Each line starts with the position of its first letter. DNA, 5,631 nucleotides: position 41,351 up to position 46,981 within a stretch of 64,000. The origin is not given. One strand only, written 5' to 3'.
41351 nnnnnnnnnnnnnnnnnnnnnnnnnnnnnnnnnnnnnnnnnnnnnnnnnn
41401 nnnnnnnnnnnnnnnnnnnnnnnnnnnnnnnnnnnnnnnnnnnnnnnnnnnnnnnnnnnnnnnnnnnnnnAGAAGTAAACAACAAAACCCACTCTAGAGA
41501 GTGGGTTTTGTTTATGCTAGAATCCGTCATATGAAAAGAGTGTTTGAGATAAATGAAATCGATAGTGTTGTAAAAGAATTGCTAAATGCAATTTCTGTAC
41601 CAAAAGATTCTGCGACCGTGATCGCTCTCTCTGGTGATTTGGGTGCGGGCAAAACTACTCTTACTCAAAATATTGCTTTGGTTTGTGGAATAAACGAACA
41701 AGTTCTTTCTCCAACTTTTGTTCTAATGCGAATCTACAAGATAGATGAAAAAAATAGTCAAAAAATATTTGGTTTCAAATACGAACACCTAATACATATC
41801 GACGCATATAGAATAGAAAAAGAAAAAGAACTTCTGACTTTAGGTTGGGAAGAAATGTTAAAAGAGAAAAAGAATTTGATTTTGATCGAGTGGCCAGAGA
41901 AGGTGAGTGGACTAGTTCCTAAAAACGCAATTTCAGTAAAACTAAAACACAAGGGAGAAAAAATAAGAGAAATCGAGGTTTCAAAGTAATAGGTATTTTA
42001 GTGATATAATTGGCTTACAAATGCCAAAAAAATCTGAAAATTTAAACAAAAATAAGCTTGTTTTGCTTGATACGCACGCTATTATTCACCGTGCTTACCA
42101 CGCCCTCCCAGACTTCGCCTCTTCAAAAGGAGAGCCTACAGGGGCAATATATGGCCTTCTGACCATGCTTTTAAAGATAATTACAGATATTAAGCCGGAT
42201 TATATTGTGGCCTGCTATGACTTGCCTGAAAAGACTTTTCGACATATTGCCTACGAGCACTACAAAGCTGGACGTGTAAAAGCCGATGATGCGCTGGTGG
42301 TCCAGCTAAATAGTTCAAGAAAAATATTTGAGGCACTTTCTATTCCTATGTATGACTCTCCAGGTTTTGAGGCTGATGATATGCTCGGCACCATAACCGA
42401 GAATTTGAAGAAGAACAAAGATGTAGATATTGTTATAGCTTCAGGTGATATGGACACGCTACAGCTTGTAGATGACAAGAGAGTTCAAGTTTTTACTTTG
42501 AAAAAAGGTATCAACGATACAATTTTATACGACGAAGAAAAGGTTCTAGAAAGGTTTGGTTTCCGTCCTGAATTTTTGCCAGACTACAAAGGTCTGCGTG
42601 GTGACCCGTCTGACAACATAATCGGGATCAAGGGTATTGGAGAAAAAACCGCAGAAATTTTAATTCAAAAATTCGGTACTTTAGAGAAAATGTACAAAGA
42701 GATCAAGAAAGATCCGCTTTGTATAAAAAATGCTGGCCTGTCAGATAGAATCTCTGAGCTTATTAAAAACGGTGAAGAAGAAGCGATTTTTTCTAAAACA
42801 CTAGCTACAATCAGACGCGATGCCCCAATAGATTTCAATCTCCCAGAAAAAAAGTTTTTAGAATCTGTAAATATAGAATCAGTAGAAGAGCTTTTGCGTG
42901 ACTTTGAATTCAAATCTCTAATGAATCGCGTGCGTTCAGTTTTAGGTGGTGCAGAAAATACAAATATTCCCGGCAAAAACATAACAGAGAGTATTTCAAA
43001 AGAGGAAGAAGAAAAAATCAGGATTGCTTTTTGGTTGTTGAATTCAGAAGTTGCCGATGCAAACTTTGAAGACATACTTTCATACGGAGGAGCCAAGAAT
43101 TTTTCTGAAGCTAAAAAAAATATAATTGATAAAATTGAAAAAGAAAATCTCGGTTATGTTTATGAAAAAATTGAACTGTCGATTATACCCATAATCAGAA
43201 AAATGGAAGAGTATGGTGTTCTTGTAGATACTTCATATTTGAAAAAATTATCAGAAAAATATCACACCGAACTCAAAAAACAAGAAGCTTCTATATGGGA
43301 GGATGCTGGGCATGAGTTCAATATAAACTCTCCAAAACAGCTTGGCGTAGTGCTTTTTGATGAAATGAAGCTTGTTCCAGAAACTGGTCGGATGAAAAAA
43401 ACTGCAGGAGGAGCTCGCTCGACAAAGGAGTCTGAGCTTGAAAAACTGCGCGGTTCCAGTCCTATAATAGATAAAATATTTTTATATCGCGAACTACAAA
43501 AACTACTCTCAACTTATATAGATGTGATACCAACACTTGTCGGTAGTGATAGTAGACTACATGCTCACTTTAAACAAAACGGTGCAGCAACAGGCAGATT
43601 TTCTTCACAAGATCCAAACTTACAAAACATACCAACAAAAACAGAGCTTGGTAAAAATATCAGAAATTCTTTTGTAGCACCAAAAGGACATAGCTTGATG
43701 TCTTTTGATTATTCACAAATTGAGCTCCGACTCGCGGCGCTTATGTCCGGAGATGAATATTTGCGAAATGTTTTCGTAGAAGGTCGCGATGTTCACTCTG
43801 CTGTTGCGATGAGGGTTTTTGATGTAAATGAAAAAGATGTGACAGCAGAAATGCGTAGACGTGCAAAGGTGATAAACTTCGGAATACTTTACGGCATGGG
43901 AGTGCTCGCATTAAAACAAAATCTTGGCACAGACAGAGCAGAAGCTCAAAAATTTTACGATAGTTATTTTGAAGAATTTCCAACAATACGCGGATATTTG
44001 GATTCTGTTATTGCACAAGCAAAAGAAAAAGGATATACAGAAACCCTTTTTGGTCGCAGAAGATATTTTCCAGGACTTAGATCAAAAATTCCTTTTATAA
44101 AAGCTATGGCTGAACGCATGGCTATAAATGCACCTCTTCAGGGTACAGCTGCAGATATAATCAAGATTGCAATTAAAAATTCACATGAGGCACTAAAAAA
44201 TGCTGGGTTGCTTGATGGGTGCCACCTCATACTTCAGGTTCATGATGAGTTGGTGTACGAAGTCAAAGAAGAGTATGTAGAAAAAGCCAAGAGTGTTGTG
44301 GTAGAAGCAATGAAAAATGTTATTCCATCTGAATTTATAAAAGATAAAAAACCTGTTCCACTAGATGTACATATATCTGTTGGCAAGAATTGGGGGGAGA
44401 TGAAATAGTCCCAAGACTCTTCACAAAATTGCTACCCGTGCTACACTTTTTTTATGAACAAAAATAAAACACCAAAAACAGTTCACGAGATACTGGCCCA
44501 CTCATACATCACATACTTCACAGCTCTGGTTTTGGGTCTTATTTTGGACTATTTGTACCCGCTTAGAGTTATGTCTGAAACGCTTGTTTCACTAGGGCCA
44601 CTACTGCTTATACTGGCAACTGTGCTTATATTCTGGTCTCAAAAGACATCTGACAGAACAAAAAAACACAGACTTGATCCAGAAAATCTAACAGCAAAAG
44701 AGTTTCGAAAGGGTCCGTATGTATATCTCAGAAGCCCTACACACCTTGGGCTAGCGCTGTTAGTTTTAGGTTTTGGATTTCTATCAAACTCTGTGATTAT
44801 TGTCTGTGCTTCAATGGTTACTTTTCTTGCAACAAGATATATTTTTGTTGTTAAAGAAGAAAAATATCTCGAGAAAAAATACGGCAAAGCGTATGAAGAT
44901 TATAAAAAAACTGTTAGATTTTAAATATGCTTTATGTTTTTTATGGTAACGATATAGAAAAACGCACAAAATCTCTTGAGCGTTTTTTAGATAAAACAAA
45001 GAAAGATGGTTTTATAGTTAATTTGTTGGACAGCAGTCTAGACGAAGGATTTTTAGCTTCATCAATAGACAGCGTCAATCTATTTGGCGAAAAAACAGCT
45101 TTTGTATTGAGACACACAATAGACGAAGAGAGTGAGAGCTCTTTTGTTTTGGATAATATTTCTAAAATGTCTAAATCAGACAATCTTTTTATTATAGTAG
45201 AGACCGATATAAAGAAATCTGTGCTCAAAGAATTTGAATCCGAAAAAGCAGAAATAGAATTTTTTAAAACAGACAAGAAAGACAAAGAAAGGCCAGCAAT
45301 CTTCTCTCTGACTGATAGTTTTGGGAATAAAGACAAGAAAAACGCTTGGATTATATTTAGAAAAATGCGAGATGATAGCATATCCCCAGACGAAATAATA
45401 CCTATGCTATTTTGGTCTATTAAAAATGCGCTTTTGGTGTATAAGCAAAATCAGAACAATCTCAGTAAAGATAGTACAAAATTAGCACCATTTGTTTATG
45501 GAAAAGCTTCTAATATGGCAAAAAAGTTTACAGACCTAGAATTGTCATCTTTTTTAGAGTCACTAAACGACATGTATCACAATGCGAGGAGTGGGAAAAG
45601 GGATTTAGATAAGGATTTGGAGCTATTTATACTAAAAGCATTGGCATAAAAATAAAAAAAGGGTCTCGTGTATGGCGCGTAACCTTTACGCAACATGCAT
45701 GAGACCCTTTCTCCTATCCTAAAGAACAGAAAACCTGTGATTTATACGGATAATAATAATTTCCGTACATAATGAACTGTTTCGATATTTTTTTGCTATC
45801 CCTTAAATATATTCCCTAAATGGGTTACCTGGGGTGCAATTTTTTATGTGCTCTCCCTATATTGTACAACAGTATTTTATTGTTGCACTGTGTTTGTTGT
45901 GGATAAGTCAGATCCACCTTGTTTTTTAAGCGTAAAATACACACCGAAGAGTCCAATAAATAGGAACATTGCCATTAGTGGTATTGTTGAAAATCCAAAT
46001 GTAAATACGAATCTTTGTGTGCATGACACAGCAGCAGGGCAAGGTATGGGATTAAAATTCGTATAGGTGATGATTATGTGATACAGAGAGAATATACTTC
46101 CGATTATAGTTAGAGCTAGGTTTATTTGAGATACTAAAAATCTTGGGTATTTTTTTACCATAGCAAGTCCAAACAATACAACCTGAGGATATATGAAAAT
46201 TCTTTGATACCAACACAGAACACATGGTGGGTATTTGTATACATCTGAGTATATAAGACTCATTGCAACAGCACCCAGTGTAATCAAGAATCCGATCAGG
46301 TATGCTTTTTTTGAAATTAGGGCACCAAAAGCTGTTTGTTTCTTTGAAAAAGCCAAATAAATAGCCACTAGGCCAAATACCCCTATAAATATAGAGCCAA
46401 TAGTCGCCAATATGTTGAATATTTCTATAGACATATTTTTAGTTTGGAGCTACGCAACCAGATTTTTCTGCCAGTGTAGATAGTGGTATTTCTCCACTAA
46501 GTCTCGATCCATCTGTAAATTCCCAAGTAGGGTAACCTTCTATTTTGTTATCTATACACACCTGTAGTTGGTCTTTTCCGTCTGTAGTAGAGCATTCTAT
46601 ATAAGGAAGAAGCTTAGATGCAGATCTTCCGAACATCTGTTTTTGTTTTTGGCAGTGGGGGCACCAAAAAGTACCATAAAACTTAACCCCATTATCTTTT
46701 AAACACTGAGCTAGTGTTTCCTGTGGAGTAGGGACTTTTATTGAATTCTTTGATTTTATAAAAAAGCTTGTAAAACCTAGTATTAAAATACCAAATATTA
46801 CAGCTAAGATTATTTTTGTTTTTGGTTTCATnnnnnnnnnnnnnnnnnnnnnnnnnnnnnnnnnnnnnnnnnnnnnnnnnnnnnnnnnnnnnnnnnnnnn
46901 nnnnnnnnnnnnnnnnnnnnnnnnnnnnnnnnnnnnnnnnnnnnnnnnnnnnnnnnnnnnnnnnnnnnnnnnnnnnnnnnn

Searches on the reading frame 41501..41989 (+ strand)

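Call 39: search_protein_families(library=pfam, proteins=[window:41501-41989:+])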
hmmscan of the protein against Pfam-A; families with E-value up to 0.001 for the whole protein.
window:41501-41989:+ (162 aa): 1 family
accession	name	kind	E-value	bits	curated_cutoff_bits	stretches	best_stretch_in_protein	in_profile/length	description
PF02367.23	TsaE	-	6.8e-32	110.5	26.6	1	34-157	17-127/128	Threonylcarbamoyl adenosine biosynthesis protein TsaE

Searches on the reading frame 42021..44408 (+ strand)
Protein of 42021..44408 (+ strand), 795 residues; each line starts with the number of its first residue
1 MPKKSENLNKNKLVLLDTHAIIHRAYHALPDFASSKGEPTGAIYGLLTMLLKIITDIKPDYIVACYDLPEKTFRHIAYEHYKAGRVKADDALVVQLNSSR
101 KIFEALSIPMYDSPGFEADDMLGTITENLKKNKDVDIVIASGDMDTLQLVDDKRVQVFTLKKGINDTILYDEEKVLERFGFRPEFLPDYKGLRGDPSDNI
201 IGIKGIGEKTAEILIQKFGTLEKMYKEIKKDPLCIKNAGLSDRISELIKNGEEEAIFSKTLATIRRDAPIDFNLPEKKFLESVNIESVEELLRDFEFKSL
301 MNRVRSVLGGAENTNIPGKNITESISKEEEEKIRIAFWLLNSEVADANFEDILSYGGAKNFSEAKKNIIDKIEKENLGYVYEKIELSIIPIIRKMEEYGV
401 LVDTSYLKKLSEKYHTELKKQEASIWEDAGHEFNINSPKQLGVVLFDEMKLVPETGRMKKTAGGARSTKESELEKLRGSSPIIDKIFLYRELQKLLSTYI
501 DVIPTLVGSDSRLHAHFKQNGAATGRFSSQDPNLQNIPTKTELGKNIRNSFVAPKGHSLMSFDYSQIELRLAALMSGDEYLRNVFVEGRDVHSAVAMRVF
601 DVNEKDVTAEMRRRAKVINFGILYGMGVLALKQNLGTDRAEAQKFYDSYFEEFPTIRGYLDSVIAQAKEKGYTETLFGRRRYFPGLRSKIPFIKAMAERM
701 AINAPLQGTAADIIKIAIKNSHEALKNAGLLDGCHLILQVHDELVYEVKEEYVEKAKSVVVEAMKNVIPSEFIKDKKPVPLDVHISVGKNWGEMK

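Call 39: search_protein_families(library=pfam, proteins=[window:42021-44408:+])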
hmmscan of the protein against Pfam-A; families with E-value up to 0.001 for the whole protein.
window:42021-44408:+ (795 aa): 3 families
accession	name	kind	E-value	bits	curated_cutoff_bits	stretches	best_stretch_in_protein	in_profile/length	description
PF00476.26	DNA_pol_A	-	1.8e-138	462.1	34.3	1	405-793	2-381/381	DNA polymerase family A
PF02739.22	5_3_exonuc_N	-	4.8e-50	169.9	34.3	1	12-180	1-164/164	5'-3' exonuclease, N-terminal resolvase-like domain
PF01367.25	5_3_exonuc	-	1e-24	87.2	40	1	182-277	2-89/97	5'-3' exonuclease, C-terminal SAM fold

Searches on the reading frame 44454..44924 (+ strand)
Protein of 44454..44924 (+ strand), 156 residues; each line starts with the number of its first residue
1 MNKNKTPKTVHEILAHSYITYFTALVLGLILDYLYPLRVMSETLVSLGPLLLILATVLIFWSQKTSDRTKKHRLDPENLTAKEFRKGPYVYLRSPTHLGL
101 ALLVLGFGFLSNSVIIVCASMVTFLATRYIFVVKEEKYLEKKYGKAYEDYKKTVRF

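Call 39: search_protein_families(library=pfam, proteins=[window:44454-44924:+])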
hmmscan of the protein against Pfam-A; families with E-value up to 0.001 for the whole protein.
window:44454-44924:+ (156 aa): 1 family
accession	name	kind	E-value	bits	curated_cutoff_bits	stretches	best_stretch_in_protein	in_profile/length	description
PF04191.18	PEMT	-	4.3e-11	43.6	25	1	46-145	4-104/105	Phospholipid methyltransferase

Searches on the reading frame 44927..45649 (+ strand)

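Call 39: search_protein_families(library=pfam, proteins=[window:44927-45649:+])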
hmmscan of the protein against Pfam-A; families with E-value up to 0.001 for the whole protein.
window:44927-45649:+ (240 aa): 1 family
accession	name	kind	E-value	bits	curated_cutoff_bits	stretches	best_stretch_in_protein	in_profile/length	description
PF21694.2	DNA_pol3_delta_C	-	6.5e-11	42.7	27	1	125-237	4-120/121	DNA polymerase III delta subunit, C-terminal domain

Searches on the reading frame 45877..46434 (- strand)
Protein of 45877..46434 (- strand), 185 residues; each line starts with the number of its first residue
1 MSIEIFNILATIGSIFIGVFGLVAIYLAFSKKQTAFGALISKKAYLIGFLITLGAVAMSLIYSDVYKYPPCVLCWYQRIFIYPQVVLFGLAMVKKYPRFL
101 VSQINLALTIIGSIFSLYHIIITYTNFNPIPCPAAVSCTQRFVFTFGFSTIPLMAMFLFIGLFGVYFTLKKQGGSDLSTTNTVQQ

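Call 39: search_protein_families(library=pfam, proteins=[window:45877-46434:-])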
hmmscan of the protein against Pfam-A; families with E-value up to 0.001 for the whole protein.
window:45877-46434:- (185 aa): 1 family
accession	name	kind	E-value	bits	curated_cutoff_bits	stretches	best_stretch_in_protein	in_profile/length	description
PF02600.21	DsbB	-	3.5e-13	50.6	22.1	1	42-148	2-104/148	Disulfide bond formation protein DsbB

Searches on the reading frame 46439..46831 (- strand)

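Call 39: search_protein_families(library=pfam, proteins=[window:46439-46831:-])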
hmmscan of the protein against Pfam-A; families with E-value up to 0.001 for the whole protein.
window:46439-46831:- (130 aa): 1 family
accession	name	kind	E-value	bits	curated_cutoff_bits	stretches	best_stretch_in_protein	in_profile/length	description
PF00085.26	Thioredoxin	-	5.9e-06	26.7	23.5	1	45-110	19-83/103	Thioredoxin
